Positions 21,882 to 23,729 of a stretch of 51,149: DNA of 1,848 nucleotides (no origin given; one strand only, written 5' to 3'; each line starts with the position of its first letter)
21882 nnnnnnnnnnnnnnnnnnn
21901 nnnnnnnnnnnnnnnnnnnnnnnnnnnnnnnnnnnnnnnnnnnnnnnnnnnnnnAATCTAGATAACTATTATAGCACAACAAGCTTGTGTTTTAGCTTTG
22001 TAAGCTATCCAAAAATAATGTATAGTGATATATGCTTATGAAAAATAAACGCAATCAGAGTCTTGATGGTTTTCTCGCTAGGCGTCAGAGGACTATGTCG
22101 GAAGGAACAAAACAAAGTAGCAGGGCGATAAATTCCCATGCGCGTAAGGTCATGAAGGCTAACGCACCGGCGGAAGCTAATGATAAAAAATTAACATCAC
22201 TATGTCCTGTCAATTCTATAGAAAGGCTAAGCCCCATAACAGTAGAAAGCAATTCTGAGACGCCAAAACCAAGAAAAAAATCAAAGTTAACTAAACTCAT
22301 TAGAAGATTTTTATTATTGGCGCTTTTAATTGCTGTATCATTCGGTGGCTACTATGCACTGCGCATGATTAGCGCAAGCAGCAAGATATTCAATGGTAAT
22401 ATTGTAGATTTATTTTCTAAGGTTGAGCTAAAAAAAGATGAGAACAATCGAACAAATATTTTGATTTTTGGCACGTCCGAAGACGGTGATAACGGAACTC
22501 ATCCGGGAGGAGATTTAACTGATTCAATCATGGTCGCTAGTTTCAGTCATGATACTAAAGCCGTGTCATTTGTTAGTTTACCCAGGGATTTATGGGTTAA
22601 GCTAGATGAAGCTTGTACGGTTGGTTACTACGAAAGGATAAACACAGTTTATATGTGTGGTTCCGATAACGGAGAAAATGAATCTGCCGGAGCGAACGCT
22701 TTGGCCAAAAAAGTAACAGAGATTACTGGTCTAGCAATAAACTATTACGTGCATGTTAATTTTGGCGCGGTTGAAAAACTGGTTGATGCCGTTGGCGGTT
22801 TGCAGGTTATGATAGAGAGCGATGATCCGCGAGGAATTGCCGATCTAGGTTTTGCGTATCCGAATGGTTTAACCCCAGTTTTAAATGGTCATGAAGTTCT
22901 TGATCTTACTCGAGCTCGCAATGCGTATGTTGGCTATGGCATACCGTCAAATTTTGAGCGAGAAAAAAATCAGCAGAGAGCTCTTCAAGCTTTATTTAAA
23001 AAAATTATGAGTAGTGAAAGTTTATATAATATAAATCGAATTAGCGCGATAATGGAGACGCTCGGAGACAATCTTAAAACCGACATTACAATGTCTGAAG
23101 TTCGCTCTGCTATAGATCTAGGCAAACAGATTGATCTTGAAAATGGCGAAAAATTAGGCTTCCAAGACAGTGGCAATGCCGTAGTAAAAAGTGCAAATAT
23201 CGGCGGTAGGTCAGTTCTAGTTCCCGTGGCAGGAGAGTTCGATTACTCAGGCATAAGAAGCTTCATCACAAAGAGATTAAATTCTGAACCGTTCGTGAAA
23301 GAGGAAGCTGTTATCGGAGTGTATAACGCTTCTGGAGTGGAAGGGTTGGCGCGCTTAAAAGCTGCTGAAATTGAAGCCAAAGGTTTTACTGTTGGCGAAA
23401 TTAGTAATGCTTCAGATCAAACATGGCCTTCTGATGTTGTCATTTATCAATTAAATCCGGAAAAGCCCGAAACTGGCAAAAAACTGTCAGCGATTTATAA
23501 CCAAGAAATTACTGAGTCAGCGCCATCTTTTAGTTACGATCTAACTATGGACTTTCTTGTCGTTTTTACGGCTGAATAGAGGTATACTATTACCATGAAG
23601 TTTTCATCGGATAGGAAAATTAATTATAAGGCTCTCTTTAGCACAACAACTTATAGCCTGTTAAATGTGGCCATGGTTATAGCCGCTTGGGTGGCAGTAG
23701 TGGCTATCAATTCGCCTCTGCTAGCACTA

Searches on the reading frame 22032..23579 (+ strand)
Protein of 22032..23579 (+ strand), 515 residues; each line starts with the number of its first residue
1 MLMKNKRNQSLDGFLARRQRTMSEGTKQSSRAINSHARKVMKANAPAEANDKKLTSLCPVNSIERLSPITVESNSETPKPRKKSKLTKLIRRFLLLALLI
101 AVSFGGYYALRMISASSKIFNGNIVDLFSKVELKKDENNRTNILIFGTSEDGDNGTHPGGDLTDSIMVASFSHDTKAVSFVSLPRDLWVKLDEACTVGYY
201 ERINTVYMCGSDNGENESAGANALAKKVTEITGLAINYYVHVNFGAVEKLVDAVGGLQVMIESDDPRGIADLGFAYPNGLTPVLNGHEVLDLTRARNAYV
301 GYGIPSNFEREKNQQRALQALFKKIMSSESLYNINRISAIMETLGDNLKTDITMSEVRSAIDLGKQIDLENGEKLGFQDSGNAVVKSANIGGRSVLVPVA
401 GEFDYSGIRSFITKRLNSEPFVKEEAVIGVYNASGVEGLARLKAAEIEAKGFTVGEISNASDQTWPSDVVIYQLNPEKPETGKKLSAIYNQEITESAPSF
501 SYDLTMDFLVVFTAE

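Call 60: search_protein_families(library=pfam, proteins=[window:22032-23579:+], max_evalue=0.01)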
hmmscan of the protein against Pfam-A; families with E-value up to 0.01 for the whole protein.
window:22032-23579:+ (515 aa): 2 families
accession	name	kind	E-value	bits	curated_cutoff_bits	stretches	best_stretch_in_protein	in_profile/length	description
PF03816.19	LytR_cpsA_psr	-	1e-25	91.1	24.6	1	163-326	2-149/150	LytR_cpsA_psr family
PF13399.11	LytR_C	-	5.4e-08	34.1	22.2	1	428-489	4-62/86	LytR cell envelope-related transcriptional attenuator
